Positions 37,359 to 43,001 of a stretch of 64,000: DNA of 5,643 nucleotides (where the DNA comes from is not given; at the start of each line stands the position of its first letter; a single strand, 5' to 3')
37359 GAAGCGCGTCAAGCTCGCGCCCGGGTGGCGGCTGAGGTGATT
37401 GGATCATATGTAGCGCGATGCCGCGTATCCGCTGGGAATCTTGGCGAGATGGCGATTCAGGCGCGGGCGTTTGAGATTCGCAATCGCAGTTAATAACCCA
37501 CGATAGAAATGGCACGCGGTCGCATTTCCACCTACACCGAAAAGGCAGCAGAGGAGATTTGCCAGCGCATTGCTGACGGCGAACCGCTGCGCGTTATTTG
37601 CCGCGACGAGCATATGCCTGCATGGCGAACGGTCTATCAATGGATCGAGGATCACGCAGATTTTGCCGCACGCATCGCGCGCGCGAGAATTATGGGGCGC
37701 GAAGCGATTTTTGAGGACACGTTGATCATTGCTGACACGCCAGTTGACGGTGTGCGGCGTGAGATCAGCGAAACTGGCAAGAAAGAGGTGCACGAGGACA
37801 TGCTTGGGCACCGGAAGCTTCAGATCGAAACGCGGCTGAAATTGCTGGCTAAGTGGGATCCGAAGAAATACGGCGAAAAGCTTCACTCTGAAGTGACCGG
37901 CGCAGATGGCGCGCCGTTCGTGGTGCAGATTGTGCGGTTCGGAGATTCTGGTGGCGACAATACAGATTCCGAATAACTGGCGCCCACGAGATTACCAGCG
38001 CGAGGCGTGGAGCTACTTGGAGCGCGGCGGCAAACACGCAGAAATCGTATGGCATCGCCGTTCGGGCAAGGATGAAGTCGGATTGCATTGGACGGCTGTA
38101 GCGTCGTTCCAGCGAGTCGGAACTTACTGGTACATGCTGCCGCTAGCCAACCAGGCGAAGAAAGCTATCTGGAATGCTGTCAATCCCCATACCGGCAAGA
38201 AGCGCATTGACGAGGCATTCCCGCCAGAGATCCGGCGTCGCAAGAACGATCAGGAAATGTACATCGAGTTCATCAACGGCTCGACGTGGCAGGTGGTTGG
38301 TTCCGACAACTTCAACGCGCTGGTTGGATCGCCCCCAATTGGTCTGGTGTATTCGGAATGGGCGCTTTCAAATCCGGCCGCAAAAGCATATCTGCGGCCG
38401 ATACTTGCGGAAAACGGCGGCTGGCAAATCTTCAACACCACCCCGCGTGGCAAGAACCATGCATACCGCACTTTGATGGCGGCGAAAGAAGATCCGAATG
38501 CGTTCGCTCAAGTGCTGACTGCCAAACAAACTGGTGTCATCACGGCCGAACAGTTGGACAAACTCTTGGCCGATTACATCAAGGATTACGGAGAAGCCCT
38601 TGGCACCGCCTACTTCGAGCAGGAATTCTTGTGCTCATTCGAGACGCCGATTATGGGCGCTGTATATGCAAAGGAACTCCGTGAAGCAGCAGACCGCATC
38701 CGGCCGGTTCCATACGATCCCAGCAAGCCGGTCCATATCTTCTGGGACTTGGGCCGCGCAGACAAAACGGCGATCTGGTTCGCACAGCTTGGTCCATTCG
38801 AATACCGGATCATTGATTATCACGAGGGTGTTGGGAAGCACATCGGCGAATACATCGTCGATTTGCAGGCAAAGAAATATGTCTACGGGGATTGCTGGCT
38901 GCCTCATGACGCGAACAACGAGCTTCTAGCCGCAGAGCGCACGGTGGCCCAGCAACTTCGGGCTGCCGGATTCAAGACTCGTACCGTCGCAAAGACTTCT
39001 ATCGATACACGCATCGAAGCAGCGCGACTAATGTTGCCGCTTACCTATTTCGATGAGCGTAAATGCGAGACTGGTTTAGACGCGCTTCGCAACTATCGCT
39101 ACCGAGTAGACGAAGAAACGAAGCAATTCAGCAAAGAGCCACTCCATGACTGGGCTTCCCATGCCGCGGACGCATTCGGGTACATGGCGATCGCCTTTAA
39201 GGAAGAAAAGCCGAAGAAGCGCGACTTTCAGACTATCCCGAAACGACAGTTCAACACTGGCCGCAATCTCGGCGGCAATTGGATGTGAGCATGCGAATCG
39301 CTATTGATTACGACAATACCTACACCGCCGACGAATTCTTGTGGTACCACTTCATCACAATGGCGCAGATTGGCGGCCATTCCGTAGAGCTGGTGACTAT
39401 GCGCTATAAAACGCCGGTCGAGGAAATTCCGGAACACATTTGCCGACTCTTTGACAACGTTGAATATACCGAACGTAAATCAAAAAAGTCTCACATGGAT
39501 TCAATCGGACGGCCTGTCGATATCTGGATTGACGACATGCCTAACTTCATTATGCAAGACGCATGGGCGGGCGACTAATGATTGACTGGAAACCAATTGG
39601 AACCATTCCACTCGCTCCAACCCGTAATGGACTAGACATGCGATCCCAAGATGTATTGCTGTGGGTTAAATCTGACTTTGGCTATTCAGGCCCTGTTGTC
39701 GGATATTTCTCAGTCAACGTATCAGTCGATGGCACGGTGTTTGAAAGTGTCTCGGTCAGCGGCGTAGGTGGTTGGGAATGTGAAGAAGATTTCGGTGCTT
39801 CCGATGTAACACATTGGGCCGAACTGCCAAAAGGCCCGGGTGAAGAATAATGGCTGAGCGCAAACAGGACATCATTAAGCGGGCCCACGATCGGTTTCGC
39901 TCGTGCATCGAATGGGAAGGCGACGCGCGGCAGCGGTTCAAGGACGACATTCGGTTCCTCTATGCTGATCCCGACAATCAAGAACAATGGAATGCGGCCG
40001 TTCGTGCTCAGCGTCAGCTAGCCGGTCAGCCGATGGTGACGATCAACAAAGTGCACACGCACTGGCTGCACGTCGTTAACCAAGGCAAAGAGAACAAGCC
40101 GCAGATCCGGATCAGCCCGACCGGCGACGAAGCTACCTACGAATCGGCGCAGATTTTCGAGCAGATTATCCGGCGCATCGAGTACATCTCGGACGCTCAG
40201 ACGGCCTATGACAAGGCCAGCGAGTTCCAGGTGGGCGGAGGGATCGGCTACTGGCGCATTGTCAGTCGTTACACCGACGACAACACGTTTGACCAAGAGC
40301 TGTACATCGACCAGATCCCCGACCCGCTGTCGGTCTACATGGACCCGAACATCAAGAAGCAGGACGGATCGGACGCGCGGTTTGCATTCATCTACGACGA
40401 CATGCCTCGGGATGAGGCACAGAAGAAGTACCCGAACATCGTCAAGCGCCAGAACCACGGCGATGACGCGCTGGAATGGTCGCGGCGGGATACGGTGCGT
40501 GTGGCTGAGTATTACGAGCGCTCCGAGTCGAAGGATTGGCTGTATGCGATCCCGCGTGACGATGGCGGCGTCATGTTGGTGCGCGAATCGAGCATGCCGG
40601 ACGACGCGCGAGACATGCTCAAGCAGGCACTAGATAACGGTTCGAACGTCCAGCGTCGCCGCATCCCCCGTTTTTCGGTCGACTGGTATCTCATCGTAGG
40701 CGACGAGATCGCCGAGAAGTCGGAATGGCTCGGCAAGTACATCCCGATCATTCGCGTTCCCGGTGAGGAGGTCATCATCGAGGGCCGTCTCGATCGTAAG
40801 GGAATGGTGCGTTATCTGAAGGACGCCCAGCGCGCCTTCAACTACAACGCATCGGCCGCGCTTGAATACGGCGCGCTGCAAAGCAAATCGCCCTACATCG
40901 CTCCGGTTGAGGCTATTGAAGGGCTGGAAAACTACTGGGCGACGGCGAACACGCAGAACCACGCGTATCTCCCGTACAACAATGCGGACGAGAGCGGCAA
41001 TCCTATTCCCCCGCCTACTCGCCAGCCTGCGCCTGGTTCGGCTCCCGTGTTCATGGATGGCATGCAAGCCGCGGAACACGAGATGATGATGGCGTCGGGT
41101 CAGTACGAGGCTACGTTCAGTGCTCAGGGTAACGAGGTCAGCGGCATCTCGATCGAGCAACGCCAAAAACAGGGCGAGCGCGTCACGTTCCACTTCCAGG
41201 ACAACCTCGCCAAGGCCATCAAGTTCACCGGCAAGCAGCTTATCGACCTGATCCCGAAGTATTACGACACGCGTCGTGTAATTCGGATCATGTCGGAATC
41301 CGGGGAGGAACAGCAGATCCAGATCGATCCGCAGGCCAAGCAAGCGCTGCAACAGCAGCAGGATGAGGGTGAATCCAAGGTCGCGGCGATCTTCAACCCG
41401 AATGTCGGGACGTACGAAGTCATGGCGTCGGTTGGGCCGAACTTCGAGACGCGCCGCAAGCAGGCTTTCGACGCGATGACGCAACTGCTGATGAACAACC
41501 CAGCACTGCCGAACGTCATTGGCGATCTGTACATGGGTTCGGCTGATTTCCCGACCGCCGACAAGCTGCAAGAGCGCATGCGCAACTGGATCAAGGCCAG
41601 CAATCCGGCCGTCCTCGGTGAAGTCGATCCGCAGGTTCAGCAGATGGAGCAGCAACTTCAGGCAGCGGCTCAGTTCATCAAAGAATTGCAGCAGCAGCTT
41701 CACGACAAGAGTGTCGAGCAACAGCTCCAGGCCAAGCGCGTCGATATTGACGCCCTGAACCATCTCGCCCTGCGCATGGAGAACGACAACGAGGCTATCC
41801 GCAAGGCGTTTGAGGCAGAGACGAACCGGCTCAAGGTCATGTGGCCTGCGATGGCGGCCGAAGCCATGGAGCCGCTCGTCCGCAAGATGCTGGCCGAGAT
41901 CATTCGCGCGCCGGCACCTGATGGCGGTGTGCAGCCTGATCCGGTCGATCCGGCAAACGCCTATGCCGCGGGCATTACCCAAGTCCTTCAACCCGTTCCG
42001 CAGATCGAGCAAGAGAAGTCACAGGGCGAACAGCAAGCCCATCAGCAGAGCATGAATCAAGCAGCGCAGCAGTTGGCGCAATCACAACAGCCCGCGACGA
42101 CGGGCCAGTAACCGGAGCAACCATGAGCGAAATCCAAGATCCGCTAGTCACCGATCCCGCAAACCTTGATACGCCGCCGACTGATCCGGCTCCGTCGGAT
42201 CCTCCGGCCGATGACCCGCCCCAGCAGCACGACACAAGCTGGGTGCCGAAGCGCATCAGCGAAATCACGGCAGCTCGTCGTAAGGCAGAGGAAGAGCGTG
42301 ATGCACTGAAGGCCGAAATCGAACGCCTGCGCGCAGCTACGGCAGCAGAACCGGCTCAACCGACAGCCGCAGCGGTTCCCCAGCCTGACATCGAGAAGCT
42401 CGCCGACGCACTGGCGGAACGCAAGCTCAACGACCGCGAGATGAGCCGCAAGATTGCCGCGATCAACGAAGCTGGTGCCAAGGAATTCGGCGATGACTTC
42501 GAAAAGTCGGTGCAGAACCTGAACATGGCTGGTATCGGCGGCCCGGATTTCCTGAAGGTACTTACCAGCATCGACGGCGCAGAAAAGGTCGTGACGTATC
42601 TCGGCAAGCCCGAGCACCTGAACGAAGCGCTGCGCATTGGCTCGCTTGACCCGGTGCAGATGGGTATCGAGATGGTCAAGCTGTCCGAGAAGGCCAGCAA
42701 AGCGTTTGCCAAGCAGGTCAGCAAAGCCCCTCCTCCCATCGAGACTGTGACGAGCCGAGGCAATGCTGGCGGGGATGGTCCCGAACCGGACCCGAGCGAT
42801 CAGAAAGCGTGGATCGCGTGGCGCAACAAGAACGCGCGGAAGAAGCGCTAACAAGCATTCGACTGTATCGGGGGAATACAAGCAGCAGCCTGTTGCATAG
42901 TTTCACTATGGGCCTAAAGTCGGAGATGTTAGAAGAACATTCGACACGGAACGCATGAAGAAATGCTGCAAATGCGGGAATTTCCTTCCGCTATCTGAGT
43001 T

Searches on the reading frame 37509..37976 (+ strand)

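Call 49: search_protein_families(library=phrogs, proteins=[window:37509-37976:+], max_evalue=0.001)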
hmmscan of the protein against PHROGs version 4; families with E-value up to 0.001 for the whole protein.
window:37509-37976:+ (155 aa): 1 family
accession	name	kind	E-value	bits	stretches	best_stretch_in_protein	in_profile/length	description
phrog_1482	-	head and packaging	3.1e-39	134.9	1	3-136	9-128/147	terminase small subunit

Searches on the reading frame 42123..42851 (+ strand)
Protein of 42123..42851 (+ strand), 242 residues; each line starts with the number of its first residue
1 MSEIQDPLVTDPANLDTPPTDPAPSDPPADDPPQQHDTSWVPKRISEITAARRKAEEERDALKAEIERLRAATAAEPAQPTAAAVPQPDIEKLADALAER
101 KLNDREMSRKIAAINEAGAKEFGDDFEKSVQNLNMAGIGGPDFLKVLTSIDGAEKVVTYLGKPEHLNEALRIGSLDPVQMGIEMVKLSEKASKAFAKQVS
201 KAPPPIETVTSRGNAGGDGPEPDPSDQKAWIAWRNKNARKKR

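Call 38: search_protein_families(library=phrogs, proteins=[window:42123-42851:+], max_evalue=0.001)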
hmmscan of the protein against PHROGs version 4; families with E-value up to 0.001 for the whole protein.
window:42123-42851:+ (242 aa): 1 family
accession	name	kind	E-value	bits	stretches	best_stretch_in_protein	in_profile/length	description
phrog_8865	-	head and packaging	5.6e-10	40.4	1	26-241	63-296/297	head scaffolding protein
